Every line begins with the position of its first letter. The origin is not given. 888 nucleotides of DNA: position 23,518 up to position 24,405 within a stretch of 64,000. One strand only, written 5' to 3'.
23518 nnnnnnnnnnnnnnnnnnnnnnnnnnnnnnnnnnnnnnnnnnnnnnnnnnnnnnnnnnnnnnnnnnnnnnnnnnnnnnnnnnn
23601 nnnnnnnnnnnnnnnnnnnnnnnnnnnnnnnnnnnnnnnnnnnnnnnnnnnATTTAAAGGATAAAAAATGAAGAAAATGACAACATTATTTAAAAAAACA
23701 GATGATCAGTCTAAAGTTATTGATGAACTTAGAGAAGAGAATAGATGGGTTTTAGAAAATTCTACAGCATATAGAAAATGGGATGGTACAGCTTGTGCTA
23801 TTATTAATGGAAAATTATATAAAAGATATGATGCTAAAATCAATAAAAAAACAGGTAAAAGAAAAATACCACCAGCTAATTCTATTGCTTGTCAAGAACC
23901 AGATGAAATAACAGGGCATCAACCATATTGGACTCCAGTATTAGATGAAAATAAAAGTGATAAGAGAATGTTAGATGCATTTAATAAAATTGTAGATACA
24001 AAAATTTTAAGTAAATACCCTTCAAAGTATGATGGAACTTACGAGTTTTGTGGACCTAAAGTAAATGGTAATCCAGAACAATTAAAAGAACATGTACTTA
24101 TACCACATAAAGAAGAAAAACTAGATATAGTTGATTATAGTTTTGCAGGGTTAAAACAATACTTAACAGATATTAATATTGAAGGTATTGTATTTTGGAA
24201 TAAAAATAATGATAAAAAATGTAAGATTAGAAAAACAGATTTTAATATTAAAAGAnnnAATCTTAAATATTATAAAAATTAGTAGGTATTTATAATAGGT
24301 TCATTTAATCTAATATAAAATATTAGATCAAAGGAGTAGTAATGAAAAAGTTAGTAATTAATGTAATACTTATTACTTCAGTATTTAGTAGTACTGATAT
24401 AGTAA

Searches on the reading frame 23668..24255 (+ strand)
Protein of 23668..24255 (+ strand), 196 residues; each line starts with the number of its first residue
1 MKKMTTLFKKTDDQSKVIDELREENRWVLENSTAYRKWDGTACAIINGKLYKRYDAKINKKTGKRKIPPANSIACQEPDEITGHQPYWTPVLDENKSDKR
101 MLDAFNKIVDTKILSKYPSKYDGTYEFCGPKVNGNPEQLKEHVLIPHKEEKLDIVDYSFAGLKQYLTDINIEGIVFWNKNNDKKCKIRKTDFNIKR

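Call 3: search_protein_families(library=pfam, proteins=[window:23668-24255:+], max_evalue=1)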
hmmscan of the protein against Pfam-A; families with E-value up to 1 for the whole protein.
window:23668-24255:+ (196 aa): 0 families

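Call 4: search_protein_families(library=phrogs, proteins=[window:23668-24255:+], max_evalue=0.1)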
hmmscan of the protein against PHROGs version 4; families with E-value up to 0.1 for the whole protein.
window:23668-24255:+ (196 aa): 1 family
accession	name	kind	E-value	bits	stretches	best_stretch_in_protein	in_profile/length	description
phrog_14301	-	DNA, RNA and nucleotide metabolism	2.3e-57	194.8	1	1-196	1-186/186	RNA ligase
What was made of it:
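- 23668..24258 (+): ORF2, 196 aa: RLIG1/C12orf29-family minimal ATP-dependent 5'-to-3' RNA ligase (NTase domain only). PHROG 14301 'RNA ligase', E 2.3e-57, full length (call 4).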

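Call 5: search_protein_families(library=ncbifam, proteins=[window:23668-24255:+], max_evalue=1)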
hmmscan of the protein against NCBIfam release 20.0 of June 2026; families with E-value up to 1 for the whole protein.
window:23668-24255:+ (196 aa): 0 families

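Call 6: search_solved_structures(query=window:23668-24255:+, max_evalue=10, show_alignments=3)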
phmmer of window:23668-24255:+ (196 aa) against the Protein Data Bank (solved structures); distinct sequences matched with E-value up to 10: 4.
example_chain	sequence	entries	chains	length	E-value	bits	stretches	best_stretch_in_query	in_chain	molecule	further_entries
9c6l_A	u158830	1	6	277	1.1e-05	28.5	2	36-62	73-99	RNA ligase1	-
9c6m_A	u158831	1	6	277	3.5e-05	26.8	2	123-164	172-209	RNA ligase1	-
6r45_A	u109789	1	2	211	0.54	13.2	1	27-102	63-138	O-GlcNAcase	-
8gxr_A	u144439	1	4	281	1.9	11.4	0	20-72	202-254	(E3-independent) E2 ubiquitin-conjugating enzyme UBE2O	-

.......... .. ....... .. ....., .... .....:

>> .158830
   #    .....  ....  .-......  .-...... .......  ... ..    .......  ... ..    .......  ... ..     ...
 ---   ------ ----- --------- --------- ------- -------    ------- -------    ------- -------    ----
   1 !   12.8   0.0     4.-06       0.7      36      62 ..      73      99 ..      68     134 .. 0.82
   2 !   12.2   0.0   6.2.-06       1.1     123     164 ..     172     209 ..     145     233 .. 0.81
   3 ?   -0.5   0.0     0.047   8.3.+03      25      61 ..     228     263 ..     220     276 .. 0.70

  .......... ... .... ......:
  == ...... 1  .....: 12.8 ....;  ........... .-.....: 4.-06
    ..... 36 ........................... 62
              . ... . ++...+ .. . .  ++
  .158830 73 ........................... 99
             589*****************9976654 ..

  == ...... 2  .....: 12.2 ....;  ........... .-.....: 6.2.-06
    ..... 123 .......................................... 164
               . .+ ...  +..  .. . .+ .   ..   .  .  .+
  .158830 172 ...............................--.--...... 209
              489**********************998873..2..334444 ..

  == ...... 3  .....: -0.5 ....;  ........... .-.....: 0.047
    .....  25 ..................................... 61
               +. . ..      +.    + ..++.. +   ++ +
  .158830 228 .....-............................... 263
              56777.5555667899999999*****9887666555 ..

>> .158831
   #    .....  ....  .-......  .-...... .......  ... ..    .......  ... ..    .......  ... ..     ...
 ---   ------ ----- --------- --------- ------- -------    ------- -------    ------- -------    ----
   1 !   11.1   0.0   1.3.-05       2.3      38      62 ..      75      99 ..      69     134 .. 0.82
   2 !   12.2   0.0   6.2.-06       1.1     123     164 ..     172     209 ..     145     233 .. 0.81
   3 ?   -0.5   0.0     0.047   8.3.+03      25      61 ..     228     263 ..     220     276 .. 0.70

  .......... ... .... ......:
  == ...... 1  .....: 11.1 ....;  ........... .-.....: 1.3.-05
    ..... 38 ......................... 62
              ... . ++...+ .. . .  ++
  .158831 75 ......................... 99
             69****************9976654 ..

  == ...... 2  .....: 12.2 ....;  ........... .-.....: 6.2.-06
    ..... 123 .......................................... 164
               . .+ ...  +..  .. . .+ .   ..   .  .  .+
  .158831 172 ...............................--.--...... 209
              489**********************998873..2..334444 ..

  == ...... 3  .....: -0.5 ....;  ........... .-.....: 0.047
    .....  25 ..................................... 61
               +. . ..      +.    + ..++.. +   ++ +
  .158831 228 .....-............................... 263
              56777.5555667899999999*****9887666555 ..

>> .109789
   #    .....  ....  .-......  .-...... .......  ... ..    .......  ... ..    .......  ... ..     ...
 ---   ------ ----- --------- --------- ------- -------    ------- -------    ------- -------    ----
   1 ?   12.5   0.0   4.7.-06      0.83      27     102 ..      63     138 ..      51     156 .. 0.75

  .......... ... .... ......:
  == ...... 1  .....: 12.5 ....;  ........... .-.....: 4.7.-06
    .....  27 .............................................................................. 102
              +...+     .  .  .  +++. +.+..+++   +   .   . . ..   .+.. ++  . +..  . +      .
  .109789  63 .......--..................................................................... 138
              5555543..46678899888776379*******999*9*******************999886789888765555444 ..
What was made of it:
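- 23776..23787 (+): Ligase motif I, K37-W-D39-G40. K37 is the predicted AMP-accepting lysine. The K73M mutant chain 9c6m aligns only from the next residue onward (call 6).
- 23824..23826 (+): Motif Ia, R53. Aligned to Yasminevirus R89 (call 6).
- On RLIG1 / C12orf29 RNA ligase (PF17720, PHROG 14301): K37-W-D39-G40 aligns to Yasminevirus K73-T-D75-G (call 6).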

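Call 8: search_protein_families(library=padloc, proteins=[window:23668-24255:+], max_evalue=1)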
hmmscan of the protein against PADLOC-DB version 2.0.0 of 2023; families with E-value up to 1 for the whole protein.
window:23668-24255:+ (196 aa): 1 family
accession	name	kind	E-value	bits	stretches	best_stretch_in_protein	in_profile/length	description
PDLC02466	BrxB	-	0.0054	14.7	0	39-69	56-86/185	BrxB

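Call 11: search_dna_similar(query=window:23668-24255:+, collection=phages, mode=protein, max_rows=40, max_evalue=0.001)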
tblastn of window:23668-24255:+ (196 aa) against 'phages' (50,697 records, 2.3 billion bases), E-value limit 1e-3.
Records with a match: 25; places in all: 25; records where one place covers at least 80% of the query: 25.
Best place of each record, by identity: <60% 25.
By first word of the organism name: Mycobacterium 14; Ralstonia 5; Cellulophaga 2; uncultured 1; Bacteriophage 1; Burkholderia 1; Nocardia 1.
By host as written in the record: Mycobacterium smegmatis mc2 155 8; Ralstonia solanacearum 3; Mycobacterium smegmatis mc2155 3; Cellulophaga baltica #10 2; - 2; Mycobacterium smegmatic mc2 155 2; Ralstonia pseudosolanacearum 2; Burkholderia glumae 1; and 2 more.
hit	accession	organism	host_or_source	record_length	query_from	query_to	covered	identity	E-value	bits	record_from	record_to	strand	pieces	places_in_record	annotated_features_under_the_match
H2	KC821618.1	Cellulophaga phage phi10:1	Cellulophaga baltica #10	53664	2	196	99%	45.9%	4e-49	176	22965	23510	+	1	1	hypothetical protein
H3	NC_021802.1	Cellulophaga phage phi10:1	Cellulophaga baltica #10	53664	2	196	99%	45.9%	4e-49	176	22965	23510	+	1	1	RNA ligase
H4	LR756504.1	uncultured phage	metagenomic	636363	1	196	100%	40.5%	7e-37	140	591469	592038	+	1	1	record has no annotation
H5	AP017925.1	Ralstonia phage RP31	Ralstonia solanacearum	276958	1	192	98%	41.0%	2e-32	127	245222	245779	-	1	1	hypothetical protein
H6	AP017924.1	Ralstonia phage RP12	Ralstonia solanacearum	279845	1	192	98%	41.0%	2e-32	127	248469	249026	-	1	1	hypothetical protein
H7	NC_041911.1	Ralstonia phage RP12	Ralstonia solanacearum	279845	1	192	98%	41.0%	2e-32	127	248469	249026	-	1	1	RNA ligase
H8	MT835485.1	Bacteriophage sp.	human fecal samples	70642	1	195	99%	40.2%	1e-35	137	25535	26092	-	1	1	record has no annotation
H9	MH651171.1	Mycobacterium phage Collard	Mycobacterium smegmatic mc2 155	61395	1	196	100%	36.9%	2e-27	114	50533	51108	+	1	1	74: RNA ligase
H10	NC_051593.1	Mycobacterium phage Collard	Mycobacterium smegmatic mc2 155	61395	1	196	100%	36.9%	2e-27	114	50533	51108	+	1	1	74: RNA ligase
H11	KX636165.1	Mycobacterium phage Gengar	Mycobacterium smegmatis mc2 155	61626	1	196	100%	36.7%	1e-26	111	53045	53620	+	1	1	RNA ligase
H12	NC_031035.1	Mycobacterium phage Gengar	Mycobacterium smegmatis mc2 155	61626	1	196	100%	36.7%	1e-26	111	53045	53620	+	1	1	RNA ligase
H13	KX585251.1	Mycobacterium phage Waterfoul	Mycobacterium smegmatis mc2 155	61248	1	196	100%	36.7%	1e-26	111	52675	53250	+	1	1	hypothetical protein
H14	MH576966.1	Mycobacterium phage Thyatira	Mycobacterium smegmatis mc2155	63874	1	196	100%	36.7%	1e-26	111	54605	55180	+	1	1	79: RNA ligase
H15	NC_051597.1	Mycobacterium phage Thyatira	Mycobacterium smegmatis mc2155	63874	1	196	100%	36.7%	1e-26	111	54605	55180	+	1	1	79: RNA ligase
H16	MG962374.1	Mycobacterium phage Paola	Mycobacterium smegmatis mc2 155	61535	1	196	100%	36.7%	2e-26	110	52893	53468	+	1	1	78: RNA ligase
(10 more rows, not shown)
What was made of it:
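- Closest known: RLIG1 / C12orf29 RNA ligase family. Same: ORF2 is 46% identical over its full length to the phi10:1 protein annotated 'RNA ligase' (call 11), and it gives a full-length PHROG 14301 match (call 4).
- Phage homologs are annotated 'RNA ligase' in Cellulophaga phi10:1, Ralstonia RP12 and mycobacteriophages (call 11).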

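Call 14: find_homologous_proteins(query=window:23668-24255:+, max_evalue=0.001)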
Query window:23668-24255:+ (196 aa): 1645 proteins with E <= 0.001 among 1713 candidates; the best 120 are listed.
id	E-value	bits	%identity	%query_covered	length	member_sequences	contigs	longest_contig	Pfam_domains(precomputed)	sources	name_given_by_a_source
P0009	4.3e-130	449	100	100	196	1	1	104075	-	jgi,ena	-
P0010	1.2e-74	268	62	100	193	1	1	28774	-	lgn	-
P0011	5.4e-74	266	63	98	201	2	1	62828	-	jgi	-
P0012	4.2e-70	254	62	100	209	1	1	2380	-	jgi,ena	-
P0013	9.3e-68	246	62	98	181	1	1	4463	-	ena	-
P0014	3.6e-60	221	55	100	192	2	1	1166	-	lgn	-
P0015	3.6e-59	218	55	100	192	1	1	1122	PF17720.8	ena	-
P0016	1.6e-58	216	56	100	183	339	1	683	PF17720.8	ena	-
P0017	8.0e-58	213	51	100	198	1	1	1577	PF17720.8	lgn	-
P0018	2.6e-57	212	54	100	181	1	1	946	PF17720.8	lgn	-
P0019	3.4e-57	211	54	100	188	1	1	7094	PF17720.8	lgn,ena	-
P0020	4.2e-57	211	56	100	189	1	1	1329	PF17720.8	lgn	-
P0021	1.0e-56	210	51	100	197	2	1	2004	PF17720.8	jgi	-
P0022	1.7e-56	209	54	100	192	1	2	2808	PF17720.8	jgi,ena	-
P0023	2.0e-56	209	52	100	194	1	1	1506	PF17720.8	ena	-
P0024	5.4e-56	207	54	100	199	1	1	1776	PF17720.8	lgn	-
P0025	8.5e-56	207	55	100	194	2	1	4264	PF17720.8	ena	-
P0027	3.7e-55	205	54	100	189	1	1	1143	PF17720.8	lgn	-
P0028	5.9e-55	204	54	100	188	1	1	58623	PF17720.8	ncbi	-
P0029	1.1e-54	203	55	100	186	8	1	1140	PF17720.8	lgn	-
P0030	1.9e-54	202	52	100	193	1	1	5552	PF17720.8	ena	-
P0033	3.6e-54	202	51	100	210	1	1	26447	PF17720.8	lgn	-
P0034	4.2e-54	201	53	100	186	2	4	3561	PF17720.8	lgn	-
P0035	8.0e-54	200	53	100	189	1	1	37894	PF17720.8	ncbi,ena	-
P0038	2.0e-53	199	53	100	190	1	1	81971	PF17720.8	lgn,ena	-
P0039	2.3e-53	199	50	100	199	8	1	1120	PF17720.8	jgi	jgi:hypothetical protein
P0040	3.4e-53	198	53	100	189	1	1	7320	PF17720.8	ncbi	-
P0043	1.0e-52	197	51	100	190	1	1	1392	PF17720.8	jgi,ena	-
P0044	1.5e-52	196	53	100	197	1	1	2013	PF17720.8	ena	-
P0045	1.8e-52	196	51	100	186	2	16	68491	PF17720.8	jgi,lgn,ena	-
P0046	2.1e-52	196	53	100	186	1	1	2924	PF17720.8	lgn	-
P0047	2.1e-52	196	48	100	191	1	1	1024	PF17720.8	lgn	-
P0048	2.2e-52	196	50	100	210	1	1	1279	PF17720.8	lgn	-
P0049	2.9e-52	195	51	100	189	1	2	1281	PF17720.8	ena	-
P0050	3.2e-52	195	51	100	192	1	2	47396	PF17720.8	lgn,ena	-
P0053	5.1e-52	194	51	100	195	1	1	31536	PF17720.8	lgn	-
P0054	5.8e-52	194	51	100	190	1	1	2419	PF17720.8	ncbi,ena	-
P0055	5.9e-52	194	50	100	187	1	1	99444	PF17720.8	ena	-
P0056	1.3e-51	193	51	100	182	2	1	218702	PF17720.8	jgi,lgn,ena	jgi:hypothetical protein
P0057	1.7e-51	193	53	100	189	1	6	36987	PF17720.8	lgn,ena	-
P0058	2.4e-51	192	52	100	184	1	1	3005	PF17720.8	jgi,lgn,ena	-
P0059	2.7e-51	192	53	100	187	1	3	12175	PF17720.8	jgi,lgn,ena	-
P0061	4.7e-51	191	50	100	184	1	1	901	PF17720.8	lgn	-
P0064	5.6e-51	191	49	100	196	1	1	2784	PF17720.8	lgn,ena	-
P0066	8.1e-51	191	50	100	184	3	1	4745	PF17720.8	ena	-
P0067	8.1e-51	191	50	100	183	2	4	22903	PF17720.8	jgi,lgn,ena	-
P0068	8.8e-51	190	48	100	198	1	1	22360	PF17720.8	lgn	-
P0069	1.0e-50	190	52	100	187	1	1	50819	PF17720.8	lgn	-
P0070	1.1e-50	190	48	100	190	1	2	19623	PF17720.8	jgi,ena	-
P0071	1.1e-50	190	50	100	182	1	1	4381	PF17720.8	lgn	-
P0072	1.3e-50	190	52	100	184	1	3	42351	PF17720.8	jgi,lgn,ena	-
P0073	1.4e-50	190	52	100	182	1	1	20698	PF17720.8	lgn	-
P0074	1.4e-50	190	51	100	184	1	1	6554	PF17720.8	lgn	-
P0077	1.6e-50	190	51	100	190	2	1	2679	PF17720.8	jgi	-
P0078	1.6e-50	190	48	100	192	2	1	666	PF17720.8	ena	-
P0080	1.7e-50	190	50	100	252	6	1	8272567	PF17720.8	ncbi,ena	-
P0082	2.2e-50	189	50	99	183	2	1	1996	PF17720.8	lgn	-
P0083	2.5e-50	189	51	100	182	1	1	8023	PF17720.8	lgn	-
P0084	2.6e-50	189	51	100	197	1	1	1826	PF17720.8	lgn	-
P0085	3.2e-50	189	49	100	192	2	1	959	PF17720.8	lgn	-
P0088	4.7e-50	188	53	100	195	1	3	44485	PF17720.8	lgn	-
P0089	5.5e-50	188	52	100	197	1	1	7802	PF17720.8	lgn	-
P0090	5.7e-50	188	51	100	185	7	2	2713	PF17720.8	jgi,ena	-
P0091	6.7e-50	188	53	100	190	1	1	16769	PF17720.8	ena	-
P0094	8.1e-50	187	49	100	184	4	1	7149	PF17720.8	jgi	-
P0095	8.6e-50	187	52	100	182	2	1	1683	PF17720.8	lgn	-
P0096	9.4e-50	187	51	100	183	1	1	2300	PF17720.8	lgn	-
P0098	1.8e-49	186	51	100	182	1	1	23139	PF17720.8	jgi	-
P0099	2.0e-49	186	50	100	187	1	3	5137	PF17720.8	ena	-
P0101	2.8e-49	186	49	100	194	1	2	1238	PF17720.8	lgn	-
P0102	3.1e-49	185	53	100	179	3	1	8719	PF17720.8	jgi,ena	-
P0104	3.3e-49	185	48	100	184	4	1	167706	PF17720.8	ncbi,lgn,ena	-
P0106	3.7e-49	185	50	100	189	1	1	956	PF17720.8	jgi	-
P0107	3.7e-49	185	51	100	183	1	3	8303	PF17720.8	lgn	-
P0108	3.8e-49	185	50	100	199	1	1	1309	PF17720.8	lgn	-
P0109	3.9e-49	185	51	100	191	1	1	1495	PF17720.8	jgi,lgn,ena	-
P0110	4.8e-49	185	52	100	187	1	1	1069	PF17720.8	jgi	-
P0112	5.9e-49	184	51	100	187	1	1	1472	PF17720.8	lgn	-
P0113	6.3e-49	184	50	100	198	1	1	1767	PF17720.8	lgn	-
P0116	8.2e-49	184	52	100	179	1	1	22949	PF17720.8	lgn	-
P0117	8.5e-49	184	49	100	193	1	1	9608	PF17720.8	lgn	-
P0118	8.7e-49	184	51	100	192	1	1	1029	PF17720.8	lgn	-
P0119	9.2e-49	184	48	100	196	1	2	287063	PF17720.8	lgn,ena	-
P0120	9.8e-49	184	53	100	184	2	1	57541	PF17720.8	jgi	jgi:hypothetical protein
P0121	1.4e-48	183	50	100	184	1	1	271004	PF17720.8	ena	-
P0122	1.4e-48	183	49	100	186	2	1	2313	PF17720.8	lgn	-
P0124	1.5e-48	183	50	100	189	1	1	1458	PF17720.8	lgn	-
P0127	1.9e-48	183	48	100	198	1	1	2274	PF17720.8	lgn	-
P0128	2.1e-48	183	51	100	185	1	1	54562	PF17720.8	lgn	-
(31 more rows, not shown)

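Call 30: get_annotated_region(hit=H3, flank=4000)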
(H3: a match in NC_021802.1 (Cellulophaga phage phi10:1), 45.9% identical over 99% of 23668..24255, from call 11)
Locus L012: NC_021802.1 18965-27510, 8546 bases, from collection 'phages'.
description: Cellulophaga phage phi10:1, complete genome.
organism: Cellulophaga phage phi10:1 (NCBI taxid 1327981)
taxonomy: Viruses; Duplodnaviria; Heunggongvirae; Uroviricota; Caudoviricetes; Assiduviridae; Cebadecemvirus; Cebadecemvirus phi10una
host: Cellulophaga baltica #10; source: seawater; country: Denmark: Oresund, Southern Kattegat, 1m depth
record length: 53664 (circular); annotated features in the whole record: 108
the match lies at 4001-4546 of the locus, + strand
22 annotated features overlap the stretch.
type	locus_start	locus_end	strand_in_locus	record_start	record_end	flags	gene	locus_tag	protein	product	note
CDS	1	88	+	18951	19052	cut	-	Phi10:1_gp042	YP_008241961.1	hypothetical protein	-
CDS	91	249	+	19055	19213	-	-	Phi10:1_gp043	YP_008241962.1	hypothetical protein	-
CDS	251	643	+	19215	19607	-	-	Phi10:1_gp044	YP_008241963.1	hypothetical protein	-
CDS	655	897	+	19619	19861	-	-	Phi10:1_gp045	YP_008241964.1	hypothetical protein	-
CDS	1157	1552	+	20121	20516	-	-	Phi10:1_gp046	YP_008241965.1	hypothetical protein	-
CDS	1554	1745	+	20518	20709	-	-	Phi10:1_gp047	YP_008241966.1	hypothetical protein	-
CDS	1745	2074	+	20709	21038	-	-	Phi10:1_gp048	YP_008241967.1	hypothetical protein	-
CDS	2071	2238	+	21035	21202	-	-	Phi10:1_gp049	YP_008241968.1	hypothetical protein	-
CDS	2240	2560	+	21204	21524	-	-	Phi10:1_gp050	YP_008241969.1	hypothetical protein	-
CDS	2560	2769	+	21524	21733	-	-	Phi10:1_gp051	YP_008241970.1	hypothetical protein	-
CDS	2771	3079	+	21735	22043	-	-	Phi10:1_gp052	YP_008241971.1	hypothetical protein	-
CDS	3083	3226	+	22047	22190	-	-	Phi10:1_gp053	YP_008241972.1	hypothetical protein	-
CDS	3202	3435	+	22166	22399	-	-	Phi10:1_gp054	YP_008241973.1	hypothetical protein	-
CDS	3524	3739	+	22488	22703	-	-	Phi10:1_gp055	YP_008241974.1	hypothetical protein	-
CDS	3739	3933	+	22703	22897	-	-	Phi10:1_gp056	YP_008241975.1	hypothetical protein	-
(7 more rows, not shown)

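Call 44: search_solved_structures(query=A2, max_evalue=0.01, show_alignments=2)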
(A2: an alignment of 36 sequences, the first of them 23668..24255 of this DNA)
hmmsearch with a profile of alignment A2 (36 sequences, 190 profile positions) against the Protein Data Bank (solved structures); distinct sequences matched with E-value up to 0.01: 2.
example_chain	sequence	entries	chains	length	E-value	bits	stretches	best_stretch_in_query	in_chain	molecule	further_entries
9c6l_A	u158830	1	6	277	1.2e-12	51.3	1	32-160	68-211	RNA ligase1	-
9c6m_A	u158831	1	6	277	1.5e-11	47.6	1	33-160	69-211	RNA ligase1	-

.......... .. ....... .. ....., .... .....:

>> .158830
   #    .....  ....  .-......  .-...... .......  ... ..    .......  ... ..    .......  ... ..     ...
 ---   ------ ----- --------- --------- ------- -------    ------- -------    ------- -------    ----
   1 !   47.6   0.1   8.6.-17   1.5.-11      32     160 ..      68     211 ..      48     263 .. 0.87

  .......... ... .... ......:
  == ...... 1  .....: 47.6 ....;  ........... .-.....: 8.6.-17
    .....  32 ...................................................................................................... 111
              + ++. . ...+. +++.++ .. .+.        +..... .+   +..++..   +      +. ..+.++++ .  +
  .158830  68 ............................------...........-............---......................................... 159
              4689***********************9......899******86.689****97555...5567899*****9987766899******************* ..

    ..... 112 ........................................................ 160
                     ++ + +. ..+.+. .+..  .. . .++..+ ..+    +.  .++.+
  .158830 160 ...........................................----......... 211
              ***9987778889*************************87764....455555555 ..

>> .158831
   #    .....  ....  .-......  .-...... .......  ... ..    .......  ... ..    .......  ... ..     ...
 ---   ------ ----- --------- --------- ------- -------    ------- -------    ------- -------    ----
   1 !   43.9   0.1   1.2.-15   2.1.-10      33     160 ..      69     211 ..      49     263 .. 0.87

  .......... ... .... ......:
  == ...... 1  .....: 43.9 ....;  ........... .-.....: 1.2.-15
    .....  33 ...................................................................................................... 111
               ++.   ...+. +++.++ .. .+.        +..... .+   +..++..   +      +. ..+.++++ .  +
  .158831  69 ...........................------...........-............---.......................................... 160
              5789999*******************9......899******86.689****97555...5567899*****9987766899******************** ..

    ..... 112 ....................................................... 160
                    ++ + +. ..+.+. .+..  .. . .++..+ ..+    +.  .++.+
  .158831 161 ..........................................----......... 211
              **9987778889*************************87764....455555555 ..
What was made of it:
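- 23668..24258 (+): PDB 9c6l by sequence E 1e-5 and by profile E 1.2e-12 (calls 6, 44).
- Closest known: RLIG1 / C12orf29 RNA ligase family. Different: ORF2 is shorter than the Yasminevirus (277 aa) and human enzymes, lacking their insertions (call 44).
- Sequence and profile hits to the Yasminevirus RLIG1 crystal structure (calls 6, 44).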

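Call 53: find_encoding_contigs(protein=P0011, flank=5000, max_places=2)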
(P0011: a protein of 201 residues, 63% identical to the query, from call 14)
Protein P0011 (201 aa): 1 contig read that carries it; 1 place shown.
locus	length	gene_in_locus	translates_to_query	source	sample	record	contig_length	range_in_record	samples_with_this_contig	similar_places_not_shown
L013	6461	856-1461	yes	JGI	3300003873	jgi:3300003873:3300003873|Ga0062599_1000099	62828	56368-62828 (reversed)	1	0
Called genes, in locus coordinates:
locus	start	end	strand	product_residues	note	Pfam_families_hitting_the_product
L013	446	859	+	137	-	PF07603:Lcl_C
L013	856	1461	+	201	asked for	-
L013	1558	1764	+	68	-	-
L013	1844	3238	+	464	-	PF00580:UvrD-helicase (weak)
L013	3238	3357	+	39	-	-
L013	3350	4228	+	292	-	-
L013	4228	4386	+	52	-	-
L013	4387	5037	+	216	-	-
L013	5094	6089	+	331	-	-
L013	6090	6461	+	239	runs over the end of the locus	PF23023:Anti-Pycsar_Apyc1, PF00753:Lactamase_B, PF19583:ODP (weak)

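Call 54: find_encoding_contigs(protein=P0010, flank=5000, max_places=2)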
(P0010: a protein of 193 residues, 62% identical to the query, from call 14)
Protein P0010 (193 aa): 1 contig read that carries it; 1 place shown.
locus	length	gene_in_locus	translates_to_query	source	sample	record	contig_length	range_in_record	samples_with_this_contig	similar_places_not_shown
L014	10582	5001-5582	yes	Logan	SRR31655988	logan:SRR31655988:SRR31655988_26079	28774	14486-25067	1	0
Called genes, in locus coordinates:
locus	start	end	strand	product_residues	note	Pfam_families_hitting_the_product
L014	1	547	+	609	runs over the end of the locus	PF00270:DEAD (faint), PF04851:ResIII, PF18766:SWI2_SNF2 (weak), PF00271:Helicase_C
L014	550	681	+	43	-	-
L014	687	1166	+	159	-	-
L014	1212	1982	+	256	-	-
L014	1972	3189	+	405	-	-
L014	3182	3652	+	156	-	-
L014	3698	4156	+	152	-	-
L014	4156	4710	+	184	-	-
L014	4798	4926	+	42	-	-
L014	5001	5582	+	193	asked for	-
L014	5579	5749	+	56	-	-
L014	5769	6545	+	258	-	PF13793:Pribosyltran_N, PF00156:Pribosyltran (weak)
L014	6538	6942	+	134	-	-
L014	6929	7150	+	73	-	-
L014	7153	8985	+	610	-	PF04095:NAPRTase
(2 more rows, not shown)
